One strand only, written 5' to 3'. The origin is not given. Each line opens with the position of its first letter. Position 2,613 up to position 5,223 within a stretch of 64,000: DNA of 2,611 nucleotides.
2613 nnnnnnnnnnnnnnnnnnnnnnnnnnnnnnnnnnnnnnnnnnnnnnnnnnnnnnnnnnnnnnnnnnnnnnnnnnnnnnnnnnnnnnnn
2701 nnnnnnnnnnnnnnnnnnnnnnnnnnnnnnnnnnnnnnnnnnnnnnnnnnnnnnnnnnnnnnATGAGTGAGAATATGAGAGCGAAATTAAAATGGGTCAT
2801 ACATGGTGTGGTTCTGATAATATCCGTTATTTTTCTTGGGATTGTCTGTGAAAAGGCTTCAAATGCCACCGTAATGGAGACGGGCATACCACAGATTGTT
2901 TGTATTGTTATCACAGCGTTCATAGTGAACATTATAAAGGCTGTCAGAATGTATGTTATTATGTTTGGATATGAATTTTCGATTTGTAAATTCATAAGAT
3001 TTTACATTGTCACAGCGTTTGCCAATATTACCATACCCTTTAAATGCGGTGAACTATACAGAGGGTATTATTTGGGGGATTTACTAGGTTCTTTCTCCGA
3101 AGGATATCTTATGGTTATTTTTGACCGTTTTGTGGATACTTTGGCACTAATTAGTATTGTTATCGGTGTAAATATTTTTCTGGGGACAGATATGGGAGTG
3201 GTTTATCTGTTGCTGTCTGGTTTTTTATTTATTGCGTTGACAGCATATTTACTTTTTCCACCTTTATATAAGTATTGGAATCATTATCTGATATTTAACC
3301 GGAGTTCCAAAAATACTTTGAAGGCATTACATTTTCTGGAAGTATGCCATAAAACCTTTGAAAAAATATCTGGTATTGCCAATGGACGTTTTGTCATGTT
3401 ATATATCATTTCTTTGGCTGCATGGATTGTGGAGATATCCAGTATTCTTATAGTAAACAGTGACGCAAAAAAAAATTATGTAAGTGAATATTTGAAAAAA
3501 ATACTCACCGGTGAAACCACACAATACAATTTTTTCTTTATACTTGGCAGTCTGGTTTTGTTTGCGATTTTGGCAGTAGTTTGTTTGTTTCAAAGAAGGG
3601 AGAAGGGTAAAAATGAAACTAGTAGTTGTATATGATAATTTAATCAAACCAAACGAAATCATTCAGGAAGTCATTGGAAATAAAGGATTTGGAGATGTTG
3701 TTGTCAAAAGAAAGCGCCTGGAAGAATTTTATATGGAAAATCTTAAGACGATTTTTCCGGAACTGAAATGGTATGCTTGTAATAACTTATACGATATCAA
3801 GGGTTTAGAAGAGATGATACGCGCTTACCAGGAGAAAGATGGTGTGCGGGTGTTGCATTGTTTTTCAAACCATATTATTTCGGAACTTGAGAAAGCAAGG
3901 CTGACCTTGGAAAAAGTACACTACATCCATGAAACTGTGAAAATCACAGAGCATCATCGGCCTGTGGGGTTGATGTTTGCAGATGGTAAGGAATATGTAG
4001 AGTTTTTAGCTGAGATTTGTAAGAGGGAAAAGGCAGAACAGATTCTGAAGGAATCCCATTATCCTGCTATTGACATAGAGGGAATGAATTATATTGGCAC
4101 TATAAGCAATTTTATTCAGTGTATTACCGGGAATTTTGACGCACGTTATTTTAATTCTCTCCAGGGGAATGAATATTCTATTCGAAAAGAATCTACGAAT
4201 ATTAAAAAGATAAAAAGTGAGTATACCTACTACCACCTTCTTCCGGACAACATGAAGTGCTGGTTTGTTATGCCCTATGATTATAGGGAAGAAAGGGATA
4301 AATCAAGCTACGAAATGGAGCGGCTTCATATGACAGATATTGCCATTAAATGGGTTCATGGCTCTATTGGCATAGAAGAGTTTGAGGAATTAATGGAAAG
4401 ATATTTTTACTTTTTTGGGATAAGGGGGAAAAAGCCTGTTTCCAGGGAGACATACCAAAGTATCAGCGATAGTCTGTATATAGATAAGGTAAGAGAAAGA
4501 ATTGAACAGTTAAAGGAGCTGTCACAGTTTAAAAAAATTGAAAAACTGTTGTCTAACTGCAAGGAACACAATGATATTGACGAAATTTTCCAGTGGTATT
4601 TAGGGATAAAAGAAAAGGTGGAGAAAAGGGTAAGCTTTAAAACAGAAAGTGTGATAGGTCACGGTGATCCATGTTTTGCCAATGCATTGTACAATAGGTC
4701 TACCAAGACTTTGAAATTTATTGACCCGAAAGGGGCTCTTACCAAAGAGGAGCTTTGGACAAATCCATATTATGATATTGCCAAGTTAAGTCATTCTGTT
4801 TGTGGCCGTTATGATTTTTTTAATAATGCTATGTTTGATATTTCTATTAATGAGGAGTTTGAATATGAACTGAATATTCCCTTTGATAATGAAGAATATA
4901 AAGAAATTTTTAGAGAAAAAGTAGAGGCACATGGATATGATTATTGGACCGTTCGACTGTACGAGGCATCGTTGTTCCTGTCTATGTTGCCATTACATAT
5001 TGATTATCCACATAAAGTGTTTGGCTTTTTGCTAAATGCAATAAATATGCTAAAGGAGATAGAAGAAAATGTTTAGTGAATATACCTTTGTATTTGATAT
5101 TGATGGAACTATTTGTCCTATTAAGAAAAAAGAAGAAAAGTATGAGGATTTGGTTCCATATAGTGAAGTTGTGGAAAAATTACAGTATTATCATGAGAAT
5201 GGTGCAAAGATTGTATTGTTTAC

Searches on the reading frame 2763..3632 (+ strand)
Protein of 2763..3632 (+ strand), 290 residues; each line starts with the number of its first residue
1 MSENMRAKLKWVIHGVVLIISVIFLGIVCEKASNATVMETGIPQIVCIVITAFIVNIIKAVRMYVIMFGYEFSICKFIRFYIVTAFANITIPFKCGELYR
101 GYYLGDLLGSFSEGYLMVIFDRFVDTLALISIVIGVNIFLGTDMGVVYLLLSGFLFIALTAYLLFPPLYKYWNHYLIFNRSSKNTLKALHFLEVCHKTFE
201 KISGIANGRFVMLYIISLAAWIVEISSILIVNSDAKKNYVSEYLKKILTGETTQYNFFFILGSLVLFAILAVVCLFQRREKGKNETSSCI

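Call 47: find_encoding_contigs(protein=window:2763-3632:+, flank=6000, max_places=10)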
Protein window:2763-3632:+ (290 aa): 8 contigs read that carry it; 7 places shown.
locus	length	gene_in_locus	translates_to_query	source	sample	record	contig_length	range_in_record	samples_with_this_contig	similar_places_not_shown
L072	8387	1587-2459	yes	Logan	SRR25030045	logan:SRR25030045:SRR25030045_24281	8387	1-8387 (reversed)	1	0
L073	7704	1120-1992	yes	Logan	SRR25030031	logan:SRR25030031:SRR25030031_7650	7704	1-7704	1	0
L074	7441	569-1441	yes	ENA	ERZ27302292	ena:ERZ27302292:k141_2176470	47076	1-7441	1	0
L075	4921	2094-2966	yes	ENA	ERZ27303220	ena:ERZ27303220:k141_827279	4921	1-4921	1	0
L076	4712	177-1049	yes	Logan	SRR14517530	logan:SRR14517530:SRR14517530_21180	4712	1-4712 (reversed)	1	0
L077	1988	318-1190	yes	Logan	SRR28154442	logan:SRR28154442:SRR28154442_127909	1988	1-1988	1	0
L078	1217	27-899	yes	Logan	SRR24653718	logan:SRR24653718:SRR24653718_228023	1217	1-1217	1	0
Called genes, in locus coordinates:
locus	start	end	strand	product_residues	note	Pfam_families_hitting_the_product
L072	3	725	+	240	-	?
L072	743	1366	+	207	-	-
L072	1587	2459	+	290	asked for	PF03706:LPG_synthase_TM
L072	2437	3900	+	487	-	-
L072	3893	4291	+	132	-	-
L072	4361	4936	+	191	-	-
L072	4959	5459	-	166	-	PF18988:DUF5721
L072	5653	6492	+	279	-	PF02645:DegV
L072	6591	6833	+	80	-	-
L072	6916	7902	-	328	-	PF01368:DHH, PF02272:DHHA1 (weak)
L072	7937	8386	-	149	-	?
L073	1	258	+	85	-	?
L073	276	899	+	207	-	-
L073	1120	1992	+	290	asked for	PF03706:LPG_synthase_TM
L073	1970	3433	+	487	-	-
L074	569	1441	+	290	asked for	PF03706:LPG_synthase_TM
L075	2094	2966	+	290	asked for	PF03706:LPG_synthase_TM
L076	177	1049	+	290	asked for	PF03706:LPG_synthase_TM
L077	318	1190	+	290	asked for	PF03706:LPG_synthase_TM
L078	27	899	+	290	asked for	PF03706:LPG_synthase_TM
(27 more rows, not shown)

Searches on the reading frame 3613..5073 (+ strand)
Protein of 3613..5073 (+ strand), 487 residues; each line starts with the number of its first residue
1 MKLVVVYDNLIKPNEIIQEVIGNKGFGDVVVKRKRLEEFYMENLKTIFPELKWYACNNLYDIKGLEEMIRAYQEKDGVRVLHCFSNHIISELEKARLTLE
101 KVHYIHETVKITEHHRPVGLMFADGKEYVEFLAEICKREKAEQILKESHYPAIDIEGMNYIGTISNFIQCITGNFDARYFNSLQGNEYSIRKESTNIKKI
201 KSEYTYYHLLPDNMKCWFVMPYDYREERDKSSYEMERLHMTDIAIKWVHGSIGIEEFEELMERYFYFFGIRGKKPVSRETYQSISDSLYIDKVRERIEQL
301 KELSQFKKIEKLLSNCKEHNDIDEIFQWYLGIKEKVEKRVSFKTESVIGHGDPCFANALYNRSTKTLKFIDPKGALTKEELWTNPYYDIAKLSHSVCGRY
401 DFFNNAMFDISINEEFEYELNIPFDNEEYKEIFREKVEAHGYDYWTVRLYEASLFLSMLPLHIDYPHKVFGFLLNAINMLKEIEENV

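Call 48: find_encoding_contigs(protein=window:3613-5073:+, flank=7000, max_places=10)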
Protein window:3613-5073:+ (487 aa): 12 contigs read that carry it; 10 places shown.
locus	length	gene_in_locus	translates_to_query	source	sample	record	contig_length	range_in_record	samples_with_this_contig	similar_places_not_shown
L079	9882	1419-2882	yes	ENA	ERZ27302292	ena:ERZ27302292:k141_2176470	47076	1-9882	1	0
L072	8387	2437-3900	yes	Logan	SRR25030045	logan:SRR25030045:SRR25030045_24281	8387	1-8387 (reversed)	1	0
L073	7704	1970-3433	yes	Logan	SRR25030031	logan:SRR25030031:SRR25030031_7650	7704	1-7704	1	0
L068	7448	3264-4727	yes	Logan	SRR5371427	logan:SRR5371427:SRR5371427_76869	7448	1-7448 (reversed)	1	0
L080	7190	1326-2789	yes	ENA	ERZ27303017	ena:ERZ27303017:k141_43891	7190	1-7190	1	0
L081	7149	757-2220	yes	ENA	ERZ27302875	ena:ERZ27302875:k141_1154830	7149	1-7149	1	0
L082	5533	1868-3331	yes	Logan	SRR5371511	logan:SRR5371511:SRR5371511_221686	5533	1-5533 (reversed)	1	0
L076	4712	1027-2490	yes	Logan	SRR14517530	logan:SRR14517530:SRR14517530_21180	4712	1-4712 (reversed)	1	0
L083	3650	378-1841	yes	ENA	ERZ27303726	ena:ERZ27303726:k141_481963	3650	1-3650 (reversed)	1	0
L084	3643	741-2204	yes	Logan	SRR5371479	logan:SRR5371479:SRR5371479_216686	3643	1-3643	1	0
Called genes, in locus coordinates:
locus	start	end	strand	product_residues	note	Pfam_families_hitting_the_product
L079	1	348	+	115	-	?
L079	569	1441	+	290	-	PF03706:LPG_synthase_TM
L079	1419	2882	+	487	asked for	-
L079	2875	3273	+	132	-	-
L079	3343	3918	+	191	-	-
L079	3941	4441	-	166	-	PF18988:DUF5721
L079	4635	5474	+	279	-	PF02645:DegV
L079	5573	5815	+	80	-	-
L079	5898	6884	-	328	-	PF01368:DHH, PF02272:DHHA1 (weak)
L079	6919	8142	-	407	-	PF00764:Arginosuc_synth, PF20979:Arginosuc_syn_C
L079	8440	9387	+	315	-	PF01118:Semialdhyde_dh, PF22698:Semialdhyde_dhC_1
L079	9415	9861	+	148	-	PF00583:Acetyltransf_1, PF13527:Acetyltransf_9 (faint), PF13673:Acetyltransf_10, PF13480:Acetyltransf_6 (weak), PF13508:Acetyltransf_7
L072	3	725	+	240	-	?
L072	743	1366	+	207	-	-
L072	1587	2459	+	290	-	PF03706:LPG_synthase_TM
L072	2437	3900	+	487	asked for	-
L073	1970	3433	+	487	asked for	-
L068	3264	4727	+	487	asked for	-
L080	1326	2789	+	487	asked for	-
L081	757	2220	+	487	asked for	-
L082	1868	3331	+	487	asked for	-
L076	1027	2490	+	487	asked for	-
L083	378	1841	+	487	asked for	-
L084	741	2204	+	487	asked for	-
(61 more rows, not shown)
